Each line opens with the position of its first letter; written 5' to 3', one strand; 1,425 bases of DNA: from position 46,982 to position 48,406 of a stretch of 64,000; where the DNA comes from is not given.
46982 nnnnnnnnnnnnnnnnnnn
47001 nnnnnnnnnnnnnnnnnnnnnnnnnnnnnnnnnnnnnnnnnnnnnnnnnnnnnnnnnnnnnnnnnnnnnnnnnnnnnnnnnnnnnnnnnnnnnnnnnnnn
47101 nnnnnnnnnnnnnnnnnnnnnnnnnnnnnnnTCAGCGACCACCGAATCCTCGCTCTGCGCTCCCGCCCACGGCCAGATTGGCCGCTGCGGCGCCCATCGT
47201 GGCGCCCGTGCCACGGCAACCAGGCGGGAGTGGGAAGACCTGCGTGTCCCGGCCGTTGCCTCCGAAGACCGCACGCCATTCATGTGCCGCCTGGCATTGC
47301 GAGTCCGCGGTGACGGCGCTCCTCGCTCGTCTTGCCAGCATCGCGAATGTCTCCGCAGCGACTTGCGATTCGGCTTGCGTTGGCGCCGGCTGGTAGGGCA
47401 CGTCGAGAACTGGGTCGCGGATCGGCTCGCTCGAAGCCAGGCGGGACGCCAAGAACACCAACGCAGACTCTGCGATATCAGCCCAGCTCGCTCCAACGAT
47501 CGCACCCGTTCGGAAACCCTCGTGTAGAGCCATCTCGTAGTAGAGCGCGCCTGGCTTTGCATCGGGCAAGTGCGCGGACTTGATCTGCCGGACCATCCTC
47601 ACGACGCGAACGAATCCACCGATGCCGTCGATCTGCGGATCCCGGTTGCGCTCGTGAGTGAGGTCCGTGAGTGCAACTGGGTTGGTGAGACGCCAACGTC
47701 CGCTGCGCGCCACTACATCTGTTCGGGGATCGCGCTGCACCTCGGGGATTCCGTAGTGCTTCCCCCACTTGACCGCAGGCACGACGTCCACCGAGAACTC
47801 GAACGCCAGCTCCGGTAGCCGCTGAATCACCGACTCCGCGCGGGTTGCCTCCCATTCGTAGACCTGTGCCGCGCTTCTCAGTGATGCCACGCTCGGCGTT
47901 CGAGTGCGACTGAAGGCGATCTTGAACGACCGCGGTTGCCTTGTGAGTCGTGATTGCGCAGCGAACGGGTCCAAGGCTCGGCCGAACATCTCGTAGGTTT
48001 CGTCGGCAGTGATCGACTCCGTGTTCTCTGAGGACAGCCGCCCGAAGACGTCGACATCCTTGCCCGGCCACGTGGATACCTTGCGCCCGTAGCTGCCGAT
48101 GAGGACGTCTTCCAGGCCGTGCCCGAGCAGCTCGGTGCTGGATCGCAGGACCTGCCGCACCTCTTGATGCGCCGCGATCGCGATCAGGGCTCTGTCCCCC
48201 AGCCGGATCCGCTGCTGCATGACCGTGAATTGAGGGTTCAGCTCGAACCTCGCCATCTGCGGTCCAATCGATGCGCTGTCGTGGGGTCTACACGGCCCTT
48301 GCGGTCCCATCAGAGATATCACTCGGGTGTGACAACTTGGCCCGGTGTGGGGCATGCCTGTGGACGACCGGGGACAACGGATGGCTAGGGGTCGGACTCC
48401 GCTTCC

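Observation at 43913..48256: CBASS-like three-gene operon: CD-NTase, then an E2/E1/JAB triple fusion, then a TIR effector with putative SAVED domain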

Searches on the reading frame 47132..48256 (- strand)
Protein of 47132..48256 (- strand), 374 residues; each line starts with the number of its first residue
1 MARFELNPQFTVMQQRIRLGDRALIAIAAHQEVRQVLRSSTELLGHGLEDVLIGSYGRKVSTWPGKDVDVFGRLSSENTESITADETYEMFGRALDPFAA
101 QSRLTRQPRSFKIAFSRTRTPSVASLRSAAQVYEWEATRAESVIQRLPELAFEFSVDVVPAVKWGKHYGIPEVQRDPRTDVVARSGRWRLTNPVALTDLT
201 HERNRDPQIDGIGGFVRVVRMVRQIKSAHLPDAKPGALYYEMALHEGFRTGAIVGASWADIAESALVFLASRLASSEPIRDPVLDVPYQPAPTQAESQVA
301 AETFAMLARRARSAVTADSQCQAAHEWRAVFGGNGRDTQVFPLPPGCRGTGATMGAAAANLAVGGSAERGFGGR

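Call 3: search_protein_families(library=pfam, proteins=[window:47132-48256:-], max_evalue=0.1)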
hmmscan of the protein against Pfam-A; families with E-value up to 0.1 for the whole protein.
window:47132-48256:- (374 aa): 1 family
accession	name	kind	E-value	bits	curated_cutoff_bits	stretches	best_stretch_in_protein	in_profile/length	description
PF18144.7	SMODS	-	0.00095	19.9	26.5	0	152-204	121-164/164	Second Messenger Oligonucleotide or Dinucleotide Synthetase domain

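Call 4: search_protein_families(library=padloc, proteins=[window:47132-48256:-], max_evalue=0.1)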
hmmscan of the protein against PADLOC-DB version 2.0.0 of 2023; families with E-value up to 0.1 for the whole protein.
window:47132-48256:- (374 aa): 14 families
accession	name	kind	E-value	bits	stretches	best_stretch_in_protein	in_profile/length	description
PDLC00810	Cyclase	-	3e-69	232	1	5-358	3-319/335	oligonucleotide-cyclase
PDLC00809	Cyclase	-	4.7e-17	60.5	2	154-333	126-290/295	oligonucleotide-cyclase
PDLC00822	Cyclase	-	2e-16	58.3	1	5-333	2-340/375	oligonucleotide-cyclase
PDLC00823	Cyclase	-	1.5e-12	45.8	2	150-332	110-278/285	oligonucleotide-cyclase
PDLC00773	Cyclase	-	3.3e-09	34.8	2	155-334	122-293/334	oligonucleotide-cyclase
PDLC00786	Cyclase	-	1.5e-06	25.8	2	184-333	146-289/293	oligonucleotide-cyclase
PDLC00818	Cyclase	-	9.6e-05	20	1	153-347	131-298/322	oligonucleotide-cyclase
PDLC00814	Cyclase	-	0.0019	15.6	0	44-80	45-81/295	oligonucleotide-cyclase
PDLC00793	Cyclase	-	0.0073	13.5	1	151-334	118-296/462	oligonucleotide-cyclase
PDLC00788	Cyclase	-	0.01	13.4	1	28-78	22-73/297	oligonucleotide-cyclase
PDLC00802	Cyclase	-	0.028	11.6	0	52-333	58-326/332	oligonucleotide-cyclase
PDLC00787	Cyclase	-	0.029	11.7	0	279-336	244-302/333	oligonucleotide-cyclase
PDLC00824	Cyclase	-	0.035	10.9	1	183-332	159-309/466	oligonucleotide-cyclase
PDLC00776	Cyclase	-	0.04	11.3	0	178-333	132-281/287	oligonucleotide-cyclase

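Call 5: search_solved_structures(query=window:47132-48256:-, max_evalue=1, show_alignments=2)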
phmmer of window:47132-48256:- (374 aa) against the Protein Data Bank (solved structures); distinct sequences matched with E-value up to 1: 3.
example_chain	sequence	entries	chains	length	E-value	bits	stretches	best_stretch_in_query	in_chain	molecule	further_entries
6p82_A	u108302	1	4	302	0.0011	21.6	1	8-115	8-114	Nucleotidyltransferase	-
6p8u_A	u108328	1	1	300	0.0011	21.6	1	9-115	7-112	Nucleotidyltransferase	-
7dns_A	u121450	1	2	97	0.64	12.5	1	152-227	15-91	de novo designed protein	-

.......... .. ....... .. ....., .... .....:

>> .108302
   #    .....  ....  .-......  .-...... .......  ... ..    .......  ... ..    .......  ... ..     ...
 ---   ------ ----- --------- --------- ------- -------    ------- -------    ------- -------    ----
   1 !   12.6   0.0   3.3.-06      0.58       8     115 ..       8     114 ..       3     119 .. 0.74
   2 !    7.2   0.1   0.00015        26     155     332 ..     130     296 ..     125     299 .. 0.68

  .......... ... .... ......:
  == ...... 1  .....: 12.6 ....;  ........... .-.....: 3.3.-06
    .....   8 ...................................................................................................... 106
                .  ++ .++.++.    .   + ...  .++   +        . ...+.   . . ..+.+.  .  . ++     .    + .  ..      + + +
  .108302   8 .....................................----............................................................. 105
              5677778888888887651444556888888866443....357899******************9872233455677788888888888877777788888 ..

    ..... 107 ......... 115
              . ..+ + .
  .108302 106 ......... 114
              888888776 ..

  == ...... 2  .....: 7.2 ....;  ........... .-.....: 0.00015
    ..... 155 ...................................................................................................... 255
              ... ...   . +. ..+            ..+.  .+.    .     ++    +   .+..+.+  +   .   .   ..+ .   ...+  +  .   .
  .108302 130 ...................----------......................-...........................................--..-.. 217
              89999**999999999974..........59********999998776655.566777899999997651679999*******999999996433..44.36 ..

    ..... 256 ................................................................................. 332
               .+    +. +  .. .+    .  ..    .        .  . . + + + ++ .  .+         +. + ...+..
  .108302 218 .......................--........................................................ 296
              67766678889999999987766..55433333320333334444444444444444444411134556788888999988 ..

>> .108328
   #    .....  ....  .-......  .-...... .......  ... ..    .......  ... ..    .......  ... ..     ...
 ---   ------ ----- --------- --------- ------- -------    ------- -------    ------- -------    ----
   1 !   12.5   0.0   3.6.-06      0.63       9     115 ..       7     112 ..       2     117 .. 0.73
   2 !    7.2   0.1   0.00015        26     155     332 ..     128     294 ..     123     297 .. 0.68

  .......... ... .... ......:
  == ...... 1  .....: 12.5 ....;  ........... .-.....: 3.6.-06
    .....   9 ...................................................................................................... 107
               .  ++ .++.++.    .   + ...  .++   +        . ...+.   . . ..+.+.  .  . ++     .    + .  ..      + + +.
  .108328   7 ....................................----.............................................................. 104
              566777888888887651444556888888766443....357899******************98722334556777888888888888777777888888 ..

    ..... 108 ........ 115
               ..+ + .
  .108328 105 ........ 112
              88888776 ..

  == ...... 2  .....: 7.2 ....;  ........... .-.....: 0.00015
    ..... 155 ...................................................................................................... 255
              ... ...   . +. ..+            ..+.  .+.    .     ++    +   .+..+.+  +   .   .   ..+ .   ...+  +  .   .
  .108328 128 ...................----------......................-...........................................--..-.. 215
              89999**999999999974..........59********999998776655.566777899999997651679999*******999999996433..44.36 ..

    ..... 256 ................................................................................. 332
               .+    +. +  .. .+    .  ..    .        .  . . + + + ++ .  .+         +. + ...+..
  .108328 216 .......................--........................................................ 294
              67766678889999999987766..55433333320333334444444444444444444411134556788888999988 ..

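Call 29: find_homologous_proteins(query=window:47132-48256:-, max_evalue=0.00001)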
Query window:47132-48256:- (374 aa): 406 proteins with E <= 0.00001 among 8000 candidates; the best 120 are listed.
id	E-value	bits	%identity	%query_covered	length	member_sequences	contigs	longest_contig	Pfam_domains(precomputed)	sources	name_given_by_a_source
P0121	4.1e-245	831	100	100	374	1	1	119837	-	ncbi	-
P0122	9.4e-143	494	61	99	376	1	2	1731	PF18144.8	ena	-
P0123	6.2e-142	491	62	100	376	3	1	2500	PF18144.8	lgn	-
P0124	2.4e-139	483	61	99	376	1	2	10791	-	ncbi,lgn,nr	ncbi:MAG: hypothetical protein M3Q30_08145 [Actinomycetota bacterium]|nr:hypothetical protein [Actin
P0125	7.6e-139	481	59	100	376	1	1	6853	-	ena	-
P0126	2.8e-138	479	61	100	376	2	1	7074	PF18144.8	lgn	-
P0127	5.8e-137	475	59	99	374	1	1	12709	-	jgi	jgi:hypothetical protein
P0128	2.6e-136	473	59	100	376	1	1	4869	PF18144.8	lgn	-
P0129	1.2e-135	471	59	99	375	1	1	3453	PF18144.8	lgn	-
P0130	2.0e-135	470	58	100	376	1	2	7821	-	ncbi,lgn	ncbi:MAG: hypothetical protein ACRDWD_12015 [Acidimicrobiia bacterium]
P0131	2.4e-135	470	58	99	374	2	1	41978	PF18144.8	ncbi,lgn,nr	ncbi:MAG TPA: hypothetical protein VHF47_09095 [Acidimicrobiales bacterium]|nr:hypothetical protein 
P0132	3.5e-135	469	58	100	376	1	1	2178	-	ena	-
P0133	5.5e-135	468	58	99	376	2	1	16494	-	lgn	-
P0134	6.0e-135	468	58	100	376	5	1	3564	-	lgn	-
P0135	7.3e-135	468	60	100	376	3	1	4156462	-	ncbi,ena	-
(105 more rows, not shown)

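Call 44: predict_structure(alignment_id=A2)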
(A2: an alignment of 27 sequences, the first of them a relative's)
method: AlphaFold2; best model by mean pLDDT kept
length: 374 residues; sequences in the alignment: 27
mean_pLDDT: 90.4   pTM: 0.86
mean pLDDT of the five models: 90.4, 87.7, 85.2, 85.1, 83.7
residues with pLDDT >= 90: 302; 70-90: 50; 50-70: 4; < 50: 18
segments of 3 or more residues with pLDDT < 50: 357-374
pLDDT, mean of each block of 10 residues (from residue 1): 94 93 93 97 96 90 81 97 98 98 95 94 96 94 95 94 97 86 92 96 95 97 96 88 98 96 98 94 92 90 98 96 97 93 89 53 27 25
secondary structure, 60 per line:
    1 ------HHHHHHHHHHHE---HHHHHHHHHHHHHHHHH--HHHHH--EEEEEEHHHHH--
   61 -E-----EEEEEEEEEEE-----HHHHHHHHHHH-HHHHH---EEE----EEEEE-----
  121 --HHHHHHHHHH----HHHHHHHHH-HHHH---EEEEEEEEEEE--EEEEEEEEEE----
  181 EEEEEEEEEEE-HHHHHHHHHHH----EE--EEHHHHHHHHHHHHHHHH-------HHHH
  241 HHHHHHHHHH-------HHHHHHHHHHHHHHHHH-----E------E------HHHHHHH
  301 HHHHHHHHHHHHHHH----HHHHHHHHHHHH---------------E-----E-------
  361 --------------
elements in order: H7-17 H22-38 H41-45 E48-53 H54-58 E68-78 H84-94 H96-100 E104-106 E111-115 H123-132 H137-145 H147-150 E154-164 E167-176 E181-191 H193-203 H214-229 H237-250 H258-274 H294-315 H320-331

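Call 47: fold_search(model_id=the predicted structure, library=pdb)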
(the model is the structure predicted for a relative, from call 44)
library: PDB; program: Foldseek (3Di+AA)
matches with E <= 10: 409; with E <= 0.001: 200
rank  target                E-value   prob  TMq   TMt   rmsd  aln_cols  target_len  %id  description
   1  6p8u_A                1.6e-12  1.00  0.57  0.69   5.3       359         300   22  Structure of P. aeruginosa ATCC27853 CdnD:HORMA2:Peptide 1 complex (released 2019-12-25)
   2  6p82_B                2.2e-12  1.00  0.60  0.72   4.9       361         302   21  Structure of P. aeruginosa ATCC27853 CdnD, Apo form 1 (released 2019-12-25)
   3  6p82_A                2.4e-12  1.00  0.59  0.71   5.1       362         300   21  Structure of P. aeruginosa ATCC27853 CdnD, Apo form 1 (released 2019-12-25)
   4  6p8j_A                2.5e-12  1.00  0.59  0.72   5.0       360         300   21  Structure of P. aeruginosa ATCC27853 CdnD D62N/D64N mutant bound to ATP (released 2019-12-25)
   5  6p82_D                6.0e-12  1.00  0.59  0.71   5.4       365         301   21  Structure of P. aeruginosa ATCC27853 CdnD, Apo form 1 (released 2019-12-25)
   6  7d48                  5.6e-11  1.00  0.64  0.67   8.4       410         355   18  apo-form cyclic trinucleotide synthase CdnD (released 2021-03-17)
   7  7d4j                  8.9e-11  1.00  0.64  0.69   3.9       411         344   18  ddATP complex of cyclic trinucleotide synthase CdnD (released 2021-03-17)
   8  7d4u                  9.4e-11  1.00  0.63  0.68   4.5       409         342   16  ATP complex with double mutant cyclic trinucleotide synthase CdnD (released 2021-03-17)
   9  7d4o_B                3.1e-10  1.00  0.65  0.69   3.9       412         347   16  cyclic trinucleotide synthase CdnD in complex with ATP and ADP (released 2021-03-17)
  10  7d4o_A                3.3e-10  1.00  0.64  0.68   4.2       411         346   16  cyclic trinucleotide synthase CdnD in complex with ATP and ADP (released 2021-03-17)
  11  7d4s                  3.4e-10  1.00  0.65  0.70   3.3       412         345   17  apo-form cyclic trinucleotide synthase CdnD (released 2021-03-17)
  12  7ljl_A                5.0e-10  1.00  0.64  0.68   3.5       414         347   17  Structure of the Enterobacter cloacae CD-NTase CdnD in complex with ATP (released 2021-06-02)
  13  7ljl_B                7.1e-10  1.00  0.64  0.69   3.9       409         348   17  Structure of the Enterobacter cloacae CD-NTase CdnD in complex with ATP (released 2021-06-02)
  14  7ljm_A                8.8e-10  1.00  0.63  0.68   3.5       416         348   17  Structure of the Salmonella enterica CD-NTase CdnD in complex with GTP (released 2021-06-02)
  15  7ljm_B                1.3e-09  1.00  0.65  0.70   3.4       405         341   16  Structure of the Salmonella enterica CD-NTase CdnD in complex with GTP (released 2021-06-02)
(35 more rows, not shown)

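Call 90: search_protein_representatives(alignment_id=A2)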
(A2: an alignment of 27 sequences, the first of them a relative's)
Query: 27 sequences, 376 profile positions. Proteins with E-value up to 0.001 (for the whole library): 455; up to 1e-10: 184; up to 1e-30: 66. The best 150 are listed.
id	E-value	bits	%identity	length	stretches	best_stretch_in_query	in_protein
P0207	3.9e-175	598.8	-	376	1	1-375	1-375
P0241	1.4e-129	448.9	-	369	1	1-375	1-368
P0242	2.5e-124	431.6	-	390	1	1-375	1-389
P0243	4.3e-123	427.6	-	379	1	1-361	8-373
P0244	2.0e-98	346.3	-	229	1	1-227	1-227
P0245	2.2e-92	326.5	-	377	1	4-374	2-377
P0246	2.7e-84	299.8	-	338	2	153-373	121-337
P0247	4.2e-81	289.4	-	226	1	152-374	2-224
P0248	1.8e-78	280.7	-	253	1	4-262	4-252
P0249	3.4e-73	263.3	-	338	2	152-374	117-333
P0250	1.9e-72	260.9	-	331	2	153-373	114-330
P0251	6.6e-68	245.9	-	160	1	216-375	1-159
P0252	9.9e-68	245.4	-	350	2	150-366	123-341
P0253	3.5e-66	240.2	-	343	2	151-375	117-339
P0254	6.7e-64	232.7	-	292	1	40-250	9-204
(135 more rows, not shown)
